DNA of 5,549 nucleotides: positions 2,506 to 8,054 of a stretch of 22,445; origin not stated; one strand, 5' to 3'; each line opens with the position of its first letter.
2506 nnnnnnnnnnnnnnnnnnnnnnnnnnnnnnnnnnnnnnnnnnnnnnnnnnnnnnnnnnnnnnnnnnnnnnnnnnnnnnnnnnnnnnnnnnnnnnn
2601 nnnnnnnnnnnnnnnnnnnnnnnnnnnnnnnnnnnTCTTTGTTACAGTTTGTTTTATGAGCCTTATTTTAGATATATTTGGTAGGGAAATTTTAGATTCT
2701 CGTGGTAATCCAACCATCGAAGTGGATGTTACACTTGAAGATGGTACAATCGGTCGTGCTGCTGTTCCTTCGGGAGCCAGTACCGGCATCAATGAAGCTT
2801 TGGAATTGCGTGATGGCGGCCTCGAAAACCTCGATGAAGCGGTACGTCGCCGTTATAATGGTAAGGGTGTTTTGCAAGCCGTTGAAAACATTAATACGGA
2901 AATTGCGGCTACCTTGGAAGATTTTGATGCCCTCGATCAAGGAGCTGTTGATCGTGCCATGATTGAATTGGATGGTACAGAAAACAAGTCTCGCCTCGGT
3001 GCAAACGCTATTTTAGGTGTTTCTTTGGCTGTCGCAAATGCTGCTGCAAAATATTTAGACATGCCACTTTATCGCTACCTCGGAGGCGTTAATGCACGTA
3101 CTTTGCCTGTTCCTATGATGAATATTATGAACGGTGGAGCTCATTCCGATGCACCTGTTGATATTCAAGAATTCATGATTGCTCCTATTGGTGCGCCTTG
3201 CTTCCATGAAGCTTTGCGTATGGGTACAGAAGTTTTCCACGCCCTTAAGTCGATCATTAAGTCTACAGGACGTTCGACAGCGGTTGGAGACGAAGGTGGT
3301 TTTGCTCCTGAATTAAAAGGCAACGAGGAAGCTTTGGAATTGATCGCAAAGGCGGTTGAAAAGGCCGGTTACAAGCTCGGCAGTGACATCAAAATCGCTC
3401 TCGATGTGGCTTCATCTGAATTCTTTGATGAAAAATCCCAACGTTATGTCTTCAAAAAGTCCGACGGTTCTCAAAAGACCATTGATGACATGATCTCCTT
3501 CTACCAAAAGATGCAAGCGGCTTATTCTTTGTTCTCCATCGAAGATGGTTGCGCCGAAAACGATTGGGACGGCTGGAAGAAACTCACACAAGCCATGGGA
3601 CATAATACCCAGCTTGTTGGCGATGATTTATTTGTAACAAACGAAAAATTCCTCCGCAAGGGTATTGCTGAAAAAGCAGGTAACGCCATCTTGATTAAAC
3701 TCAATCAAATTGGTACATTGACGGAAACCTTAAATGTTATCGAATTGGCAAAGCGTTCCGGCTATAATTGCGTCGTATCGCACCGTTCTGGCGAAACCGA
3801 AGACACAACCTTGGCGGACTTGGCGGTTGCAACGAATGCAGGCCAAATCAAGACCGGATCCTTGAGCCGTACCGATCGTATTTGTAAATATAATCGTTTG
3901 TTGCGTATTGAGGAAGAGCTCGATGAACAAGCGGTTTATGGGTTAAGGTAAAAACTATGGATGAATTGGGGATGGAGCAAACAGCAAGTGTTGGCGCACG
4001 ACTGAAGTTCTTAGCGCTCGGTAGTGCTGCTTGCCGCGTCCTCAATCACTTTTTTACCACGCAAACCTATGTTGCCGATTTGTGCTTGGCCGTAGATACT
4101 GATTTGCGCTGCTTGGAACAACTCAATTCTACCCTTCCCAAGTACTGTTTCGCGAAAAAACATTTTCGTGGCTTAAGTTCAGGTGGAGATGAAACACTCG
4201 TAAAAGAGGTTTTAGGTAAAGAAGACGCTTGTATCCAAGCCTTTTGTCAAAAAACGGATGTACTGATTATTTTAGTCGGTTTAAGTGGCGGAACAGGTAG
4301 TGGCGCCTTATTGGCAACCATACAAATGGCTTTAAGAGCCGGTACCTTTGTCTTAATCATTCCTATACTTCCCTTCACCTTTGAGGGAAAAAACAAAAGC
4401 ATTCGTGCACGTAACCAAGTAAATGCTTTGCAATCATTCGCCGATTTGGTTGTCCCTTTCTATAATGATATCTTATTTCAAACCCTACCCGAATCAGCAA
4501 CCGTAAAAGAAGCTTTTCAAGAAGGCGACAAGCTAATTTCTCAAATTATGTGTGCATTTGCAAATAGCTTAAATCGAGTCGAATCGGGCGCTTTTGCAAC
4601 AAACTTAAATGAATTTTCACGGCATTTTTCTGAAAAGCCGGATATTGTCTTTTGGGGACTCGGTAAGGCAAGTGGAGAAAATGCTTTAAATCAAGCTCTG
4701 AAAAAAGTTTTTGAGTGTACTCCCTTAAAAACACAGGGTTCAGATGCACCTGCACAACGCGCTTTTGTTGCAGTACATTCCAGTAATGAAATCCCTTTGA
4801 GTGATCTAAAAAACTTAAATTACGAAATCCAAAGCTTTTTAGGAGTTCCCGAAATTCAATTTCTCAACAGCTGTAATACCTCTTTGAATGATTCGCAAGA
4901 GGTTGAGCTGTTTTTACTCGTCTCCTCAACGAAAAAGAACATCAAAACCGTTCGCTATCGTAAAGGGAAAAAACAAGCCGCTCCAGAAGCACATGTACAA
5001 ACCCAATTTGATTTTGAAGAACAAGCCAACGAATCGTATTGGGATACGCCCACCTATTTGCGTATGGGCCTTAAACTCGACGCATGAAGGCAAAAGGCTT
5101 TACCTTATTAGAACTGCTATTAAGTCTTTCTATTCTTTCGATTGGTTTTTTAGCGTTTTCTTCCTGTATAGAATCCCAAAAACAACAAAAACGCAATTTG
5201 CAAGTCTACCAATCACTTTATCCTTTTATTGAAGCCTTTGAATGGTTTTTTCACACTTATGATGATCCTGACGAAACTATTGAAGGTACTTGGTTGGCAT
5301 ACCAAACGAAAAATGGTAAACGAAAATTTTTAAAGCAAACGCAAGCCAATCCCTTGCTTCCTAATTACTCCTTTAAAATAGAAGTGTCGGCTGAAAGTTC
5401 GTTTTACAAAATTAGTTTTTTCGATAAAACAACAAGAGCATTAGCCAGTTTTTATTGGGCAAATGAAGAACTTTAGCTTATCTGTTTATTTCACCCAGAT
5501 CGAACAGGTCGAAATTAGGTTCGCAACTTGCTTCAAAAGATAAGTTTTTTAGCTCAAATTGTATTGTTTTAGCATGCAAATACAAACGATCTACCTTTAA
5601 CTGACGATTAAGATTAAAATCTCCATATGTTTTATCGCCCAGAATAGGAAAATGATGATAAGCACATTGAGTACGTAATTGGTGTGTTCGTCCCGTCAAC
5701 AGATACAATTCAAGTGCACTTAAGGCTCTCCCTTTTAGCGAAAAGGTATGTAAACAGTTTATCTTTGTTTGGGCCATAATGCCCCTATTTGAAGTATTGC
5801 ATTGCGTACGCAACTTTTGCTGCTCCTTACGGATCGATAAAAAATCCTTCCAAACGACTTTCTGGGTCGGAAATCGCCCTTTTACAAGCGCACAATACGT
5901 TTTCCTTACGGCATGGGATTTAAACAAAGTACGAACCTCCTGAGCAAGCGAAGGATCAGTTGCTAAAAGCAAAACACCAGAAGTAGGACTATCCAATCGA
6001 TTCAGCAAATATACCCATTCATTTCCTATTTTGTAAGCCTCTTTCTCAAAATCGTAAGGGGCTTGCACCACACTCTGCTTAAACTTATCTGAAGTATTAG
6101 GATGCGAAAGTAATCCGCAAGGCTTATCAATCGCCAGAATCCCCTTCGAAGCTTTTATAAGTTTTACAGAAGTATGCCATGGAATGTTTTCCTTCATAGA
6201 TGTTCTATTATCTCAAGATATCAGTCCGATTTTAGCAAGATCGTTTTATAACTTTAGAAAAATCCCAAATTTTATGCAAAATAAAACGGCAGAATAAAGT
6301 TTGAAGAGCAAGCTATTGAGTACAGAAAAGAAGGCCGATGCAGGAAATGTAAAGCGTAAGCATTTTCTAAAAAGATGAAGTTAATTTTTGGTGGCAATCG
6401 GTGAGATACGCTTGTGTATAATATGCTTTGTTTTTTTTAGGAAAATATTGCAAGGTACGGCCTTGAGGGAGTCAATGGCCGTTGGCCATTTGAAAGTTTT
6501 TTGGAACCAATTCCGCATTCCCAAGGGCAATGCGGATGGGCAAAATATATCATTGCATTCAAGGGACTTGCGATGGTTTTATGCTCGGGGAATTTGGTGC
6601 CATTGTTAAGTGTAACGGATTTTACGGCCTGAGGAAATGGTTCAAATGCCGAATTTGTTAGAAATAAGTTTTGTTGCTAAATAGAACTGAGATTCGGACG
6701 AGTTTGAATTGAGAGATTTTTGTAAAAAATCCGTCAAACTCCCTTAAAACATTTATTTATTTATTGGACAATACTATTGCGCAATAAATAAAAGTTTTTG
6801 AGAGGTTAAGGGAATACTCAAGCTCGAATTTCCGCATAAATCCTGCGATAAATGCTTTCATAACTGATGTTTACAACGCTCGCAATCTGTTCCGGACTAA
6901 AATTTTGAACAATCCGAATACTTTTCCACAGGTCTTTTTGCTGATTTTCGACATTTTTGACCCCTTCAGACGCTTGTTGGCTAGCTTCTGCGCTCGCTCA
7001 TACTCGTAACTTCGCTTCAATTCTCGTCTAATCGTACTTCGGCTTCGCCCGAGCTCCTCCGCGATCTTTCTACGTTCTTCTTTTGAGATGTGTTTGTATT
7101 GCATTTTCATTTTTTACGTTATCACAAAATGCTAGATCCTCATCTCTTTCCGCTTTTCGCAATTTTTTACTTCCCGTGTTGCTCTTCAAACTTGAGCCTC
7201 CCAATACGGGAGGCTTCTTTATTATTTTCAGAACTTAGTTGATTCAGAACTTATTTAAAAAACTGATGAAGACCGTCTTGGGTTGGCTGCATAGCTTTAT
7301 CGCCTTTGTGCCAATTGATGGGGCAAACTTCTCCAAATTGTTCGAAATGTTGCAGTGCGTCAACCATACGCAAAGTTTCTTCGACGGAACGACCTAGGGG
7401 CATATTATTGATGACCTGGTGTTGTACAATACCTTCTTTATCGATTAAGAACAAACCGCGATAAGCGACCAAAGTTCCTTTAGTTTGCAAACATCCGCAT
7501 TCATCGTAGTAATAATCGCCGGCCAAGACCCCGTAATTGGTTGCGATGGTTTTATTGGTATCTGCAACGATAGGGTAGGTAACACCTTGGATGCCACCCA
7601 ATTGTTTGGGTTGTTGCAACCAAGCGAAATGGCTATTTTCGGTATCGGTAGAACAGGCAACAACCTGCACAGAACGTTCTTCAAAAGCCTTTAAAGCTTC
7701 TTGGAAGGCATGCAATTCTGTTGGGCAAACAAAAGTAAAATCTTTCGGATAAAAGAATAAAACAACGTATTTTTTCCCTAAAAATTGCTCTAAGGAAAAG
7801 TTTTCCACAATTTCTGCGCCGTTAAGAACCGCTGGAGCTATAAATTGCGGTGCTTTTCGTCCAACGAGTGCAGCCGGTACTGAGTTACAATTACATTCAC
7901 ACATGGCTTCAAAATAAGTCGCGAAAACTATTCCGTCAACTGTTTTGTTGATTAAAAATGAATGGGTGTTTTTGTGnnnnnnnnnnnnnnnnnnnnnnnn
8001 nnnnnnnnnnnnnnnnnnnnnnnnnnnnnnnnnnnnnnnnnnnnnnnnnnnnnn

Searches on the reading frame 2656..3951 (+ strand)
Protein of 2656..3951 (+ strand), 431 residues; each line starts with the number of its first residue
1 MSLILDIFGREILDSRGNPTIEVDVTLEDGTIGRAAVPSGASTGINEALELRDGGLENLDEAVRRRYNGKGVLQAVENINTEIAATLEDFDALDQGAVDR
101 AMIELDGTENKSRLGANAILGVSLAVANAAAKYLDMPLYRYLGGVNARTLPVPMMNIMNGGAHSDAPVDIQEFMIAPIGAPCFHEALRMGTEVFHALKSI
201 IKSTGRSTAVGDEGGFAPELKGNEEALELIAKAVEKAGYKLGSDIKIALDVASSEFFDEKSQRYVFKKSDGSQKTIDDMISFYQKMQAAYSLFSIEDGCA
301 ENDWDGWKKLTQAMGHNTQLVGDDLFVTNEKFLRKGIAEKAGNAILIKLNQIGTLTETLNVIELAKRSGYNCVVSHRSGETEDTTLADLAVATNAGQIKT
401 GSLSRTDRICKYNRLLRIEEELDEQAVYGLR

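Call 26: search_protein_families(library=pfam, proteins=[window:2656-3951:+], max_evalue=0.001)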
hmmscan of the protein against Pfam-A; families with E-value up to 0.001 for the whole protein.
window:2656-3951:+ (431 aa): 4 families
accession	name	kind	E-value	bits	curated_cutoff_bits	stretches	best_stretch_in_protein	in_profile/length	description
PF00113.28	Enolase_C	-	1e-123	412.8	21.5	1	149-428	3-287/296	Enolase, C-terminal TIM barrel domain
PF03952.21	Enolase_N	-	2e-57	193.4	35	1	4-142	1-131/131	Enolase, N-terminal domain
PF13378.12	MR_MLE_C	-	3.4e-06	27.4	29.4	1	232-396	32-172/219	Enolase C-terminal domain-like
PF07476.17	MAAL_C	-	0.00056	19.6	27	0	309-398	131-221/249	Methylaspartate ammonia-lyase C-terminus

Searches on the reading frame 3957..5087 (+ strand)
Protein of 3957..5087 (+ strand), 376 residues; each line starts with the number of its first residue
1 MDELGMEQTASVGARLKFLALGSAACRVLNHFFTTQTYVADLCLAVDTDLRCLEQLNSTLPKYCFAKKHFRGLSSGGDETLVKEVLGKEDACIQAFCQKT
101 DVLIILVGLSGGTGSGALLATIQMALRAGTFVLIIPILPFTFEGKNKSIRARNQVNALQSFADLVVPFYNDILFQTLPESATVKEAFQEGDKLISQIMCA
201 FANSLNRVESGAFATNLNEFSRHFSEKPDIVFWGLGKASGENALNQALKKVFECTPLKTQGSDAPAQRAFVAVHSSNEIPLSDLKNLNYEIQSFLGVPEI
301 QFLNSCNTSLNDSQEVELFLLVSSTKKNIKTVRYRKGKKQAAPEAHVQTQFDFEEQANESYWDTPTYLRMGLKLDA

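Call 26: search_protein_families(library=pfam, proteins=[window:3957-5087:+], max_evalue=0.001)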
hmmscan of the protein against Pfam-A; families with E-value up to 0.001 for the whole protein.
window:3957-5087:+ (376 aa): 1 family
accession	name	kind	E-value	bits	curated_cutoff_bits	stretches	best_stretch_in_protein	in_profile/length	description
PF00091.31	Tubulin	-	2e-18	67.8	33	1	29-176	31-188/190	Tubulin/FtsZ family, GTPase domain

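Call 87: search_protein_families(library=ncbifam, proteins=[window:3957-5087:+], max_evalue=0.001)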
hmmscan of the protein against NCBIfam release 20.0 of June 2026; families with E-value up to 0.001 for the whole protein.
window:3957-5087:+ (376 aa): 1 family
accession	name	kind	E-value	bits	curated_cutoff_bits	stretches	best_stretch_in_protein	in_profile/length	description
TIGR00065.1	ftsZ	equivalog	1.7e-21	77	295.2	1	11-334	15-335/353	cell division protein FtsZ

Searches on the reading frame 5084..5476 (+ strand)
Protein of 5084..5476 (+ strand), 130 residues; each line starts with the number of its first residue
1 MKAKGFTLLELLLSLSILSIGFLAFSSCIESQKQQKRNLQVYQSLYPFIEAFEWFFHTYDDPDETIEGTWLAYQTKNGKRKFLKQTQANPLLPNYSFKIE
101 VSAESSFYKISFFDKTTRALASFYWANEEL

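Call 26: search_protein_families(library=pfam, proteins=[window:5084-5476:+], max_evalue=0.001)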
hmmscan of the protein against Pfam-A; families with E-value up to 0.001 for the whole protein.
window:5084-5476:+ (130 aa): 1 family
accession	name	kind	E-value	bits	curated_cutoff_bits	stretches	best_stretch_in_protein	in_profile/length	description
PF07963.17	N_methyl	-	1.1e-06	28.4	21.2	1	2-24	3-25/27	Prokaryotic N-terminal methylation motif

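Call 87: search_protein_families(library=ncbifam, proteins=[window:5084-5476:+], max_evalue=0.001)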
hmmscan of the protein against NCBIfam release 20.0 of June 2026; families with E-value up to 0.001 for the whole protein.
window:5084-5476:+ (130 aa): 5 families
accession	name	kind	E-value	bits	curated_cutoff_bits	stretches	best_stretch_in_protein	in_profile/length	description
NF041002.1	pilin_ComGF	equivalog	8.3e-06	26.1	80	1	4-42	2-40/139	competence type IV pilus minor pilin ComGF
TIGR02532.1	IV_pilin_GFxxxE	domain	9e-06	25.3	16.3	1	4-24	2-22/24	prepilin-type N-terminal cleavage/methylation domain-containing protein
NF040982.1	ComGD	equivalog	1.8e-05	25.2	70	1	4-43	2-42/139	competence type IV pilus minor pilin ComGD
NF041013.1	T4P_ComGE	equivalog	0.00062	19.8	49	0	2-43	2-47/83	competence type IV pilus minor pilin ComGE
TIGR01707.1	gspI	equivalog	0.00095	19.6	44.35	0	5-39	1-35/101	type II secretion system minor pseudopilin GspI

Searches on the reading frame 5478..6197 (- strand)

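Call 3: search_protein_families(library=pfam, proteins=[window:5478-6197:-], max_evalue=1)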
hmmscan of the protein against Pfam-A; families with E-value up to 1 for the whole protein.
window:5478-6197:- (239 aa): 2 families
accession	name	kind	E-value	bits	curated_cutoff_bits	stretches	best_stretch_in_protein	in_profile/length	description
PF00849.27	PseudoU_synth_2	-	6.7e-24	85.3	26.8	1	21-179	3-151/152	RNA pseudouridylate synthase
PF20406.3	SAM_KSR1_N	-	0.028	14.4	23.1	1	127-151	16-38/54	Kinase suppressor RAS 1 N-terminal helical hairpin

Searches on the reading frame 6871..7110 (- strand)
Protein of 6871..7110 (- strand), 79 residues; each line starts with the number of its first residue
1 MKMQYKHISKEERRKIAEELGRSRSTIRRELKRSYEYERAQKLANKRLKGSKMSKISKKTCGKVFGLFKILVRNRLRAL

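Call 3: search_protein_families(library=pfam, proteins=[window:6871-7110:-], max_evalue=1)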
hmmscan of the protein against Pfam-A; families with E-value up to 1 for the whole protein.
window:6871-7110:- (79 aa): 12 families
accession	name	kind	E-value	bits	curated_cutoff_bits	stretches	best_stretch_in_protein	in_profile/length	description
PF13936.12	HTH_38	-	1.5e-06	28.3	27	1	14-33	24-43/44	Helix-turn-helix domain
PF13384.12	HTH_23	-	0.00013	22.1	24.6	1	13-33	20-40/50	Homeodomain-like domain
PF08279.18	HTH_11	-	0.0014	18.9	25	1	15-32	20-37/55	HTH domain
PF13551.12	HTH_29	-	0.0023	18.4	28.1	1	13-50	15-51/64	Winged helix-turn helix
PF13518.12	HTH_28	-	0.0052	17.3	25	1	10-47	12-48/52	Helix-turn-helix domain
PF08281.18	Sigma70_r4_2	-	0.0052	16.8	25.7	1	15-34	31-50/54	Sigma-70, region 4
PF18024.7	HTH_50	-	0.01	15.9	27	1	14-33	27-46/50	Helix-turn-helix domain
PF25213.1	HVO_A0261_N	-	0.032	14.5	35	1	12-33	26-47/86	HVO_A0261 N-terminal domain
PF11427.14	HTH_Tnp_Tc3_1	-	0.04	14.2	21.1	0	14-35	24-45/50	Tc3 transposase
PF14723.11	SSFA2_C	-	0.044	14.1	25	1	3-32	131-159/176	Sperm-specific antigen 2 C-terminus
PF10668.15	Phage_terminase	-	0.044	13.9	22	1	5-51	16-62/67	Phage terminase small subunit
PF13730.12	HTH_36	-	0.14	12.5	25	1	15-32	30-47/55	Helix-turn-helix domain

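Call 87: search_protein_families(library=ncbifam, proteins=[window:6871-7110:-], max_evalue=0.001)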
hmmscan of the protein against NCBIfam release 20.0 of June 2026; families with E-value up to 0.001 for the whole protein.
window:6871-7110:- (79 aa): 1 family
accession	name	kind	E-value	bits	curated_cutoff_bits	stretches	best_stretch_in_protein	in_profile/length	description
TIGR03879.1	near_KaiC_dom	domain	0.00015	22.2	65.1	1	10-58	35-82/91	probable regulatory domain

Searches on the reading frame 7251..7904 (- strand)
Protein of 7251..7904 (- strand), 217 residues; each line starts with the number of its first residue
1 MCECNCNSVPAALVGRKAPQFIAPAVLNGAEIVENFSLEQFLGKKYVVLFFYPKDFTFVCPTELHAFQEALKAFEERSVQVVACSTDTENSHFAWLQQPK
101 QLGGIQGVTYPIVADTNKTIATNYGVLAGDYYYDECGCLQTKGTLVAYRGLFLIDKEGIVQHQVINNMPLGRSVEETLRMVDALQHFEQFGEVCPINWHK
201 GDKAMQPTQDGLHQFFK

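Call 3: search_protein_families(library=pfam, proteins=[window:7251-7904:-], max_evalue=1)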
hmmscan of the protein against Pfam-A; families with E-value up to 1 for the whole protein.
window:7251-7904:- (217 aa): 4 families
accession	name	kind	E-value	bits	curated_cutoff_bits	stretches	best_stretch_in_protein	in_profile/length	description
PF00578.27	AhpC-TSA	-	6.7e-35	120.2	26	1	14-162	1-123/124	AhpC/TSA family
PF08534.16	Redoxin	-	5.3e-15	55.9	26.6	1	14-170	2-138/148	Redoxin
PF10417.14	1-cysPrx_C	-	1.6e-09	38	21.1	1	183-215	1-38/41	C-terminal domain of 1-Cys peroxiredoxin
PF02630.20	SCO1-SenC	-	0.0015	18.9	22.8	1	35-90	13-69/134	SCO1/SenC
